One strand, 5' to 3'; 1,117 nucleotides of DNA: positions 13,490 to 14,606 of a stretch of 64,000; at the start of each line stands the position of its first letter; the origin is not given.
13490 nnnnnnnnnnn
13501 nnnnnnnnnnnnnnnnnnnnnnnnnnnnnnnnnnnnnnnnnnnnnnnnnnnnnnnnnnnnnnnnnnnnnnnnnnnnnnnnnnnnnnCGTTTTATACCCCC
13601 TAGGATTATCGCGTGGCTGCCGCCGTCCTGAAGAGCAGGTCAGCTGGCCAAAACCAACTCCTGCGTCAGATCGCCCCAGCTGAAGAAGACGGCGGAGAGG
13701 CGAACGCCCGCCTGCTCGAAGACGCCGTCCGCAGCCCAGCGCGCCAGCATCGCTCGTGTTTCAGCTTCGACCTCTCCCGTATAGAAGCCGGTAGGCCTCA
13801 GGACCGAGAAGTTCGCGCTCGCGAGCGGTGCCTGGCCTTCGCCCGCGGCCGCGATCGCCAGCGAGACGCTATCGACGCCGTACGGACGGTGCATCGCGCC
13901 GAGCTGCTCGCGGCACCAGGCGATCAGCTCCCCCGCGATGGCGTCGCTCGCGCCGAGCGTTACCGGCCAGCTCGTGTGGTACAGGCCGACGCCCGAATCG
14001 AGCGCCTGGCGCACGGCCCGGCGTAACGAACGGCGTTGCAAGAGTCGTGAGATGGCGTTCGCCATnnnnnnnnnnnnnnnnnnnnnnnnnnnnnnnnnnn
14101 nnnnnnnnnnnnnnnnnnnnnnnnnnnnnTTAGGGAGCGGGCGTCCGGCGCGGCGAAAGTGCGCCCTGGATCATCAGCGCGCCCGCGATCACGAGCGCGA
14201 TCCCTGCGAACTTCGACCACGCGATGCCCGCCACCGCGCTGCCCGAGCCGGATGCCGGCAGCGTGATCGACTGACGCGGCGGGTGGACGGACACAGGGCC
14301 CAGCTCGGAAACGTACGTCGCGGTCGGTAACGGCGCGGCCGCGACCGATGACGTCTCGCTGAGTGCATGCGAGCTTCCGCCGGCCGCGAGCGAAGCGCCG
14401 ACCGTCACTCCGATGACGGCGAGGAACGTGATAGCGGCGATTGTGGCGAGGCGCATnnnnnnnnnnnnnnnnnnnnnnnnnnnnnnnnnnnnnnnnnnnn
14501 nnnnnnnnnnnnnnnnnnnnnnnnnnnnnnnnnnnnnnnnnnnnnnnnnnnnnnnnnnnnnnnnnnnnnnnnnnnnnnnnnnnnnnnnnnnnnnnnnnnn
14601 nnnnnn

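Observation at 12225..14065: Two-gene operon: 141-aa unknown protein plus a 453-aa wHTH-AAA+ NTPase with IstB/DnaC-like Walker motifs but no transposase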

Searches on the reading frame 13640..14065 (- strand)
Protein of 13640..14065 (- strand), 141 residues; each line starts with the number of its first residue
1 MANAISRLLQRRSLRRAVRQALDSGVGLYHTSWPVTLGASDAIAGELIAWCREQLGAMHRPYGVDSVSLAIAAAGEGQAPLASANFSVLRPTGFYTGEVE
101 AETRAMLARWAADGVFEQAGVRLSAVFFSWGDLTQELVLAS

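Call 3: search_protein_families(library=pfam, proteins=[window:13640-14065:-], max_evalue=0.1)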
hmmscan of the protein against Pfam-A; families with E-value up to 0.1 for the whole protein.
window:13640-14065:- (141 aa): 0 families

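Call 4: search_protein_families(library=ncbifam, proteins=[window:13640-14065:-], max_evalue=0.1)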
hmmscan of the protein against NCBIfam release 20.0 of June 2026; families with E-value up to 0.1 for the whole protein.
window:13640-14065:- (141 aa): 0 families

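Call 5: search_protein_families(library=padloc, proteins=[window:13640-14065:-], max_evalue=0.1)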
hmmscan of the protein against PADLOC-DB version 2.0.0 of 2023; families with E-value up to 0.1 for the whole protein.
window:13640-14065:- (141 aa): 0 families

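Call 50: find_homologous_proteins(query=window:13640-14065:-, max_evalue=0.001)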
Query window:13640-14065:- (141 aa): 37 proteins with E <= 0.001 among 190 candidates.
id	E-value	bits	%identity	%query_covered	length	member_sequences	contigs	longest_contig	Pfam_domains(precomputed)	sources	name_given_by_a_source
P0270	1.1e-84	299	100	100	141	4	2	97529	-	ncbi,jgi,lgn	-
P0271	3.1e-73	262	87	100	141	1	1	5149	-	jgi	jgi:hypothetical protein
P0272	1.6e-64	234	77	99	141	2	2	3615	-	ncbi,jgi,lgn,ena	-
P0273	9.6e-59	215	72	100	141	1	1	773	-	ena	-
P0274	1.9e-57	211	72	99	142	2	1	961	-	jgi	jgi:hypothetical protein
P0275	3.8e-57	210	71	99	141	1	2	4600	-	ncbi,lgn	-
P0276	6.3e-57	209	71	99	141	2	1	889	-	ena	-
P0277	1.3e-56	208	69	99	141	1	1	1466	-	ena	-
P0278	1.3e-56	208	69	99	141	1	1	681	-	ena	-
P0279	3.3e-56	207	70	99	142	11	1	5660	-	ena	-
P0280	3.7e-56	207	70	100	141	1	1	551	-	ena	-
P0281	7.8e-56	206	69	100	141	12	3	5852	-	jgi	jgi:hypothetical protein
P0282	4.8e-55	203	68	99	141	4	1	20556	-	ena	-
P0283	9.3e-54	199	67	99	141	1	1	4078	-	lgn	-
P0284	7.6e-53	196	69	100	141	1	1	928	-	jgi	jgi:hypothetical protein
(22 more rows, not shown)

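Call 77: search_solved_structures(query=window:13640-14065:-, max_evalue=1)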
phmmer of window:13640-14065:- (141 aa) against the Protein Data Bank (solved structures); distinct sequences matched with E-value up to 1: 0.

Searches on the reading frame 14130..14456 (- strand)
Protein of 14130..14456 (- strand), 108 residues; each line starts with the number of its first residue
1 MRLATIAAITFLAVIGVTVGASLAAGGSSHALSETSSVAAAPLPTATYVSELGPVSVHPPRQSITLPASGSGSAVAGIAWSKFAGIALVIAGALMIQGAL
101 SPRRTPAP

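Call 46: search_protein_families(library=pfam, proteins=[window:14130-14456:-], max_evalue=0.01)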
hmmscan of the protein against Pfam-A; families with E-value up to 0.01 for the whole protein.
window:14130-14456:- (108 aa): 0 families
